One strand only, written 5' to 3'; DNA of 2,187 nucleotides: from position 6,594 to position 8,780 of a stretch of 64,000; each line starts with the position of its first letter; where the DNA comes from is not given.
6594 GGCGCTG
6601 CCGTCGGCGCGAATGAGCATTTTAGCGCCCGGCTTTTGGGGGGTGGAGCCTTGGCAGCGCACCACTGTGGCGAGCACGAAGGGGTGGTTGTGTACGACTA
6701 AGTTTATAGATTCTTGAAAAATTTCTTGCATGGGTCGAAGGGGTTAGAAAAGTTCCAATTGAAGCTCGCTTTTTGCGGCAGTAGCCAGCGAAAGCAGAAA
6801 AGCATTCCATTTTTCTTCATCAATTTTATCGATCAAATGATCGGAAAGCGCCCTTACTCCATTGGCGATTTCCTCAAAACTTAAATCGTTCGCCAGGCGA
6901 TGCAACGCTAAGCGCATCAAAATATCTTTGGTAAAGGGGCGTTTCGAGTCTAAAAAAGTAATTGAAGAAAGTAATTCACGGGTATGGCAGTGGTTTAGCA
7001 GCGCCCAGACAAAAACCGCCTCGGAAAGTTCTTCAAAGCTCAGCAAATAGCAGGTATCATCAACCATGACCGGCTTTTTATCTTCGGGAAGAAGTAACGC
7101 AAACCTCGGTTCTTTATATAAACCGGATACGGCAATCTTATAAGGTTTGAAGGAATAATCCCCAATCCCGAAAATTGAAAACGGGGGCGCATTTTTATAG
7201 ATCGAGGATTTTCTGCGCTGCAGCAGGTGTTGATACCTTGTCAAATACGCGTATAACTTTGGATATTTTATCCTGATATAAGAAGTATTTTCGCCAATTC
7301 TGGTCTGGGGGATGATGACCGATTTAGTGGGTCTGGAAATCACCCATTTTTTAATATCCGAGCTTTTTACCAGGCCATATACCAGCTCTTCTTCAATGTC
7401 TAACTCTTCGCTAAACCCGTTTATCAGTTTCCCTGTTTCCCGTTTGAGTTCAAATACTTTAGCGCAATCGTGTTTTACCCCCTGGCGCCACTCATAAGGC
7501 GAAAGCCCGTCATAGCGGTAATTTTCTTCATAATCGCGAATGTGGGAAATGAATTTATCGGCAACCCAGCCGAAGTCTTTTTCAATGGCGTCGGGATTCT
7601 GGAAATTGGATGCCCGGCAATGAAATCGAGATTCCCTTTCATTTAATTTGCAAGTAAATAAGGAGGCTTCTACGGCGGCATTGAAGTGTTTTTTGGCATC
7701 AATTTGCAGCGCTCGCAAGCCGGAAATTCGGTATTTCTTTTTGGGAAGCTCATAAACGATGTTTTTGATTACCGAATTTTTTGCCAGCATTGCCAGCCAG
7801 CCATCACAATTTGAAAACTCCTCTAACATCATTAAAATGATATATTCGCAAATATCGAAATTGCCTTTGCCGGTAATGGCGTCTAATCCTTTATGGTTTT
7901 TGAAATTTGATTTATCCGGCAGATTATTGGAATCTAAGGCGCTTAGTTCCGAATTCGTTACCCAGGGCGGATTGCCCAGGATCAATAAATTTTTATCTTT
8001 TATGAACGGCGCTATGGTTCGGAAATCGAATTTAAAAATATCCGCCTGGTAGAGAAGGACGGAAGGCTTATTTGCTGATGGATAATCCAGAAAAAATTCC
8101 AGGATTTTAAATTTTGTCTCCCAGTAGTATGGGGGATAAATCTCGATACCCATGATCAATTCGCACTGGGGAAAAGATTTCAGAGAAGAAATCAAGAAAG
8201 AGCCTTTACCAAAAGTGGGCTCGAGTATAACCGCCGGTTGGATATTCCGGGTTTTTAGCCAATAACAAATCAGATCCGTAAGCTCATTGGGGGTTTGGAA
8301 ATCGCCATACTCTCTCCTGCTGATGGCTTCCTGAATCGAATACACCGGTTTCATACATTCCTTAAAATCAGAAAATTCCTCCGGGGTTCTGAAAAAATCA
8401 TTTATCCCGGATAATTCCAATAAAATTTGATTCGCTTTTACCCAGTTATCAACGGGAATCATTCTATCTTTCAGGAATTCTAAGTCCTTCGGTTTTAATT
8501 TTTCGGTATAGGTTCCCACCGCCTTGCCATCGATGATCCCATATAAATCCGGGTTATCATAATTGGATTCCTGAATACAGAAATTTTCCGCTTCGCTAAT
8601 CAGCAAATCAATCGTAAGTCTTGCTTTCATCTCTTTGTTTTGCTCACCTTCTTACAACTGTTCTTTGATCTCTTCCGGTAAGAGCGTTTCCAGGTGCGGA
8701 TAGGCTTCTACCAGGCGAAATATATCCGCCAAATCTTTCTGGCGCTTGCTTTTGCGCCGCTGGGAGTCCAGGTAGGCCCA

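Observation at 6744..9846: An AT-rich four-gene operon (vapB-vapC-minimal NTase-N6-adenine MTase) inserted inside the selenium-dependent Mo-hydroxylase cluster.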

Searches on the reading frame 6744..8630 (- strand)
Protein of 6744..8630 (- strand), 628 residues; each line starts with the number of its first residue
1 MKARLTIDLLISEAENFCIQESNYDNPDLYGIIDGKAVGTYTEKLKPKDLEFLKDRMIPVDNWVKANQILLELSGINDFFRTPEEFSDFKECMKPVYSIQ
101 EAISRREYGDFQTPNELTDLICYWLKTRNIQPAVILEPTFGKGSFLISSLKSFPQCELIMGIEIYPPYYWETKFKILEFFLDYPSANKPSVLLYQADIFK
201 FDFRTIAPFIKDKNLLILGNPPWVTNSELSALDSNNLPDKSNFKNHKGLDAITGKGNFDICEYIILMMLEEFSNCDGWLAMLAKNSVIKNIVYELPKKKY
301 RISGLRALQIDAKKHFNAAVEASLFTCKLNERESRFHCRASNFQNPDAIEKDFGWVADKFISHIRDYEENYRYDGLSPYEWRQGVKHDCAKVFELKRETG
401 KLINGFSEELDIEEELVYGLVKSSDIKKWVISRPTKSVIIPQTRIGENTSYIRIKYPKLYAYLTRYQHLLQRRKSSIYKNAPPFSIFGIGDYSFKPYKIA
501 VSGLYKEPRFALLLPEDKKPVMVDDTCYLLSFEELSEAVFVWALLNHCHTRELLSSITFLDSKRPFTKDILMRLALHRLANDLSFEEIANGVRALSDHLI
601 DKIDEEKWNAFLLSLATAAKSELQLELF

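Call 5: search_protein_families(library=pfam, proteins=[window:6744-8630:-], max_evalue=0.01)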
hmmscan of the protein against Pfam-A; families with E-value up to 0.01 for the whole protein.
window:6744-8630:- (628 aa): 1 family
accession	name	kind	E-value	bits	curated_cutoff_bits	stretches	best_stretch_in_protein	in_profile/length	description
PF02384.22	N6_Mtase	-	0.00077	19.3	20.4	1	106-272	23-173/311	N-6 DNA Methylase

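Call 6: search_protein_families(library=padloc, proteins=[window:6744-8630:-], max_evalue=0.01)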
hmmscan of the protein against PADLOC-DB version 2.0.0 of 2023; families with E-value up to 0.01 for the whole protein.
window:6744-8630:- (628 aa): 11 families
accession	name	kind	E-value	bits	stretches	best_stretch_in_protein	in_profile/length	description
PDLC03310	MTase_II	-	7.5e-127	422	1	105-579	8-475/475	Type II methyltransferase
PDLC03630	REase_MTase_IIG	-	8e-25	84.8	2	407-559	842-1014/1100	Type IIG restriction enzyme-methyltransferase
PDLC03580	REase_II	-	4.7e-15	52.5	1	411-548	866-1009/1112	Type II restriction enzyme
PDLC03226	MTase_II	-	1.3e-10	38.6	1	384-552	337-500/579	Type II methyltransferase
PDLC03454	REase_II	-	3.6e-10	37.6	1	4-44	3-43/220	Type II restriction enzyme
PDLC03248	MTase_II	-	2.8e-08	31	1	103-244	4-116/521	Type II methyltransferase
PDLC03267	MTase_II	-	8.5e-07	26.2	1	109-230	14-123/539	Type II methyltransferase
PDLC03313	MTase_II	-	1.1e-05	22.2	0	407-475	350-416/563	Type II methyltransferase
PDLC03258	MTase_II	-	1.5e-05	22.3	1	105-237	19-126/366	Type II methyltransferase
PDLC03719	oMTase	-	2e-05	21.8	1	105-300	22-181/387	orphan methyltransferase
PDLC03222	MTase_II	-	0.0015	15.2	1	102-160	125-183/602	Type II methyltransferase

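Call 7: search_protein_families(library=ncbifam, proteins=[window:6744-8630:-], max_evalue=0.01)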
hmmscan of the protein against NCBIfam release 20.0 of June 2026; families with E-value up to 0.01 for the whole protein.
window:6744-8630:- (628 aa): 2 families
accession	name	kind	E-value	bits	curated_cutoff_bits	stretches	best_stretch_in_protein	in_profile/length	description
NF052465.1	typeII_restric_endo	equivalog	9.3e-10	38.1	290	1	5-45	1-41/209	type II restriction-modification system restriction endonuclease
TIGR02987.1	met_A_Alw26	exception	6.4e-05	21.9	353.5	1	107-225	2-124/523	Alw26I/Eco31I/Esp3I family type II restriction adenine-specific DNA-methyltransferase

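Call 8: find_homologous_proteins(query=window:6744-8630:-)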
Query window:6744-8630:- (628 aa): 5758 proteins with E <= 0.001 among 8000 candidates; the best 120 are listed.
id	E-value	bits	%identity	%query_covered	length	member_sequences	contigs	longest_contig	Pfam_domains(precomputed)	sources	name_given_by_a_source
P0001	0.0e+0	1446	100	100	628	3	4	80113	PF27258.1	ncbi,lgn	-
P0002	0.0e+0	1196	88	93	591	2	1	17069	-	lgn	-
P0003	0.0e+0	1179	87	93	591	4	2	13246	-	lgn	-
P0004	0.0e+0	1177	87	93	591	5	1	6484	-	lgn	-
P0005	0.0e+0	1019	75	93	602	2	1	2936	-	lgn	-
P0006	4.0e-258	876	90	66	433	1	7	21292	PF27258.1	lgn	-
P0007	5.1e-248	843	62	94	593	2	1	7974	-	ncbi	-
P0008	5.8e-219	747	56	91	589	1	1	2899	-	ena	-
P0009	1.5e-218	745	58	89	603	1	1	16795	-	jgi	jgi:hypothetical protein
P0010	5.9e-218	743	55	92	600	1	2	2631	PF02384.23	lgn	-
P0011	1.9e-217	742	54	93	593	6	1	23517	-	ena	-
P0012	3.4e-215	734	55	93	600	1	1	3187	PF02384.23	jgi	jgi:hypothetical protein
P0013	5.6e-215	734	55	90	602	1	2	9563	-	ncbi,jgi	jgi:hypothetical protein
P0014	9.0e-215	733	56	90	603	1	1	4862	PF02384.23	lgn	-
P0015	1.9e-214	732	54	93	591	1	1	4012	PF02384.23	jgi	-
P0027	1.7e-210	719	55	90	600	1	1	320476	PF02384.23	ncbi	-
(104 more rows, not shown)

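Call 9: search_solved_structures(query=window:6744-8630:-, max_evalue=0.01)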
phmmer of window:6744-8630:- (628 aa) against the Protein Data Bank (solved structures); distinct sequences matched with E-value up to 0.01: 0.

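Call 12: find_encoding_contigs(protein=P0001, flank=10000, max_places=6)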
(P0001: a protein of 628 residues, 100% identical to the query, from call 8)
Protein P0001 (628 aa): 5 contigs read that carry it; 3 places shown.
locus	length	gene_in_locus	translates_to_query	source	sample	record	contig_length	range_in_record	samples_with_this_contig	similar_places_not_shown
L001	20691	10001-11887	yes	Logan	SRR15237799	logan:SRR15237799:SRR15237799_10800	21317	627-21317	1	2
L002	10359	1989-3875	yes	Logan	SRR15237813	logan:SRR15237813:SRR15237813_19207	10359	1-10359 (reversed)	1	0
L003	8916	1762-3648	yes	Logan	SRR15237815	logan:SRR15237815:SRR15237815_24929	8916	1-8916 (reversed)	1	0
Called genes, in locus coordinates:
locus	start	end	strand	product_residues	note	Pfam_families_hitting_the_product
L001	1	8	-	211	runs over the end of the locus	?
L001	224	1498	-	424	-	PF08245:Mur_ligase_M, PF02875:Mur_ligase_C (weak)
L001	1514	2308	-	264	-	PF01255:Prenyltransf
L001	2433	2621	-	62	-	-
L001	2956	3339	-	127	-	PF12840:HTH_20, PF01022:HTH_5 (weak), PF13601:HTH_34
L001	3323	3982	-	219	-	-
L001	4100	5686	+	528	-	PF00111:Fer2 (faint), PF01799:Fer2_2, PF00941:FAD_binding_5, PF03450:CO_deh_flav_C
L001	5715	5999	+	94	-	PF10387:DUF2442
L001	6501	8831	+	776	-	PF01315:Ald_Xan_dh_C, PF02738:MoCoBD_1, PF20256:MoCoBD_2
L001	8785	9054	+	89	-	-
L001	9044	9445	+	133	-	PF01850:PIN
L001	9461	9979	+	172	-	PF08843:AbiEii (faint)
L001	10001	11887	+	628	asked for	PF27258:NspV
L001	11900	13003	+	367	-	PF02625:XdhC_CoxI, PF13478:XdhC_C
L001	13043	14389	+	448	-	PF07969:Amidohydro_3 (faint), PF01979:Amidohydro_1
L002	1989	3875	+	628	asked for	PF27258:NspV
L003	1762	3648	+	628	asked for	PF27258:NspV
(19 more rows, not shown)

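Call 14: find_encoding_contigs(protein=P0002, flank=8000, max_places=3)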
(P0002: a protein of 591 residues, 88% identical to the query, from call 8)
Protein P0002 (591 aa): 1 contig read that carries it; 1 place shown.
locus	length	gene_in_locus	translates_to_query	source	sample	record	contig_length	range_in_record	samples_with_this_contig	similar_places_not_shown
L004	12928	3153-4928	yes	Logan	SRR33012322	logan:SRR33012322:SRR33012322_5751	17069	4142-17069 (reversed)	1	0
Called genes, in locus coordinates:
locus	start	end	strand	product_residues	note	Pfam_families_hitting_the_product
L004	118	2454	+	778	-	PF01315:Ald_Xan_dh_C, PF02738:MoCoBD_1, PF20256:MoCoBD_2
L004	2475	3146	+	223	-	PF27258:NspV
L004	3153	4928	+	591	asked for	-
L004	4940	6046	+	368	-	PF02625:XdhC_CoxI, PF13478:XdhC_C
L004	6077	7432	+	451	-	PF07969:Amidohydro_3 (faint), PF01979:Amidohydro_1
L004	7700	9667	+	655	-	PF13187:Fer4_9 (faint), PF13237:Fer4_10 (faint), PF13534:Fer4_17 (faint), PF13183:Fer4_8 (weak)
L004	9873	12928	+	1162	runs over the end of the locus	PF13860:FlgD_ig (weak), PF18962:Por_Secre_tail (faint)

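Call 15: find_encoding_contigs(protein=P0007, flank=6000, max_places=3)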
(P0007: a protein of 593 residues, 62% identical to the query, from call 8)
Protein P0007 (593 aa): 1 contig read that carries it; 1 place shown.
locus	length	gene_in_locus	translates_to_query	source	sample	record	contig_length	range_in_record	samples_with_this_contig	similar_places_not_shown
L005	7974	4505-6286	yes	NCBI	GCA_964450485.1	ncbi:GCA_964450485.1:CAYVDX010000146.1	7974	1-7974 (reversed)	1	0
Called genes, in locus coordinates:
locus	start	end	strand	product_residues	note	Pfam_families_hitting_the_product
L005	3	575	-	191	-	?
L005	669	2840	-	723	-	-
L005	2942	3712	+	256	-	-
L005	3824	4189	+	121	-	PF27258:NspV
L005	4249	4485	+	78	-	PF27258:NspV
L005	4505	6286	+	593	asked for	-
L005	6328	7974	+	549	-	?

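Call 16: find_encoding_contigs(protein=P0027, flank=6000, max_places=3)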
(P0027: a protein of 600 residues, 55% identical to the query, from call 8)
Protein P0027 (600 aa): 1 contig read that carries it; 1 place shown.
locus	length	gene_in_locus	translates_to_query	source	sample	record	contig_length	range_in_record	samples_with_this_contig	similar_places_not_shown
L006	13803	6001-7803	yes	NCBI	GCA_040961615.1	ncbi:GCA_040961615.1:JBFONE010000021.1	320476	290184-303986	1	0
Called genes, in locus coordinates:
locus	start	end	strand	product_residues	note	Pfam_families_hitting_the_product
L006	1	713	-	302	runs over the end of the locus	-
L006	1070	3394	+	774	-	PF00317:Ribonuc_red_lgN, PF02867:Ribonuc_red_lgC, PF12637:TSCPD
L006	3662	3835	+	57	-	-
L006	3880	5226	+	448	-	-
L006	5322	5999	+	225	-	PF27258:NspV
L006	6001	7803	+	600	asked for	PF02384:N6_Mtase (weak)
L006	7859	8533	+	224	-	PF03330:DPBB_1, PF05036:SPOR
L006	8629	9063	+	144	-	PF00383:dCMP_cyt_deam_1, PF14437:MafB19-deam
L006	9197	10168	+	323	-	PF02089:Palm_thioest, PF00561:Abhydrolase_1 (weak), PF12146:Hydrolase_4, PF07819:PGAP1, PF24096:DUF7379 (weak)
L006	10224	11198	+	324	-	PF01904:DUF72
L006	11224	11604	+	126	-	PF25937:DUF7980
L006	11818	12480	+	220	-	PF00730:HhH-GPD, PF00633:HHH (weak)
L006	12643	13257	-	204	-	PF09997:DUF2238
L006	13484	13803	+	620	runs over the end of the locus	PF14716:HHH_8, PF12826:HHH_2 (faint), PF00633:HHH (faint), PF14520:HHH_5, PF14791:DNA_pol_B_thumb, PF02811:PHP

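Call 39: search_protein_families(library=pfam, proteins=[L004:2475-3146:+, L005:3824-4189:+, L005:4249-4485:+], max_evalue=0.1)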
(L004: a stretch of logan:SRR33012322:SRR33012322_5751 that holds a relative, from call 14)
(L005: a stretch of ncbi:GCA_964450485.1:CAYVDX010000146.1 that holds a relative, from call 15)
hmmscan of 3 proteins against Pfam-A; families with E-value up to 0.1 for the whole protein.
L004:2475-3146:+ (223 aa): 0 families

L005:3824-4189:+ (121 aa): 0 families

L005:4249-4485:+ (78 aa): 0 families

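Call 44: find_encoding_contigs(protein=P0005, flank=3000, max_places=3)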
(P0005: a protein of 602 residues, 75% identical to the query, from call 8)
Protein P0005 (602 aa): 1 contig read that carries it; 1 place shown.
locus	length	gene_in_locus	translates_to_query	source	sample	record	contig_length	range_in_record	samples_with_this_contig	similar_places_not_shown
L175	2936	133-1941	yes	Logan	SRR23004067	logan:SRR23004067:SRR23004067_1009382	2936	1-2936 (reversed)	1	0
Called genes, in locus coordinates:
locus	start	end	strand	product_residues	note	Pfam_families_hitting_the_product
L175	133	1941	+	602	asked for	-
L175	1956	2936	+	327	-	?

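Call 48: search_protein_families(library=ncbifam, proteins=[L004:2475-3146:+, L006:5322-5999:+, L004:3153-4928:+], max_evalue=0.01)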
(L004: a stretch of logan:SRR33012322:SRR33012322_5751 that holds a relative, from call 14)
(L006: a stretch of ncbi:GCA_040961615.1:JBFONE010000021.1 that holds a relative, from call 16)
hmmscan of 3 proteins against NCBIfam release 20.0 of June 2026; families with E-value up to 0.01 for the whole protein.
L004:2475-3146:+ (223 aa): 1 family
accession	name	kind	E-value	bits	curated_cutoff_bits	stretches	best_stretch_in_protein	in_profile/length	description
NF052465.1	typeII_restric_endo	equivalog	3.9e-102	339.9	290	1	5-215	1-209/209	type II restriction-modification system restriction endonuclease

L006:5322-5999:+ (225 aa): 1 family
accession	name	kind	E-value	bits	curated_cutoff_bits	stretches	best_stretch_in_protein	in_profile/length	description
NF052465.1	typeII_restric_endo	equivalog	2.6e-103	343.7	290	1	5-215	1-209/209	type II restriction-modification system restriction endonuclease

L004:3153-4928:+ (591 aa): 1 family
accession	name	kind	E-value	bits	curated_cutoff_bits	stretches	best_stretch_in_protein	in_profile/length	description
TIGR02987.1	met_A_Alw26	exception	0.00027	19.8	353.5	1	70-188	2-124/523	Alw26I/Eco31I/Esp3I family type II restriction adenine-specific DNA-methyltransferase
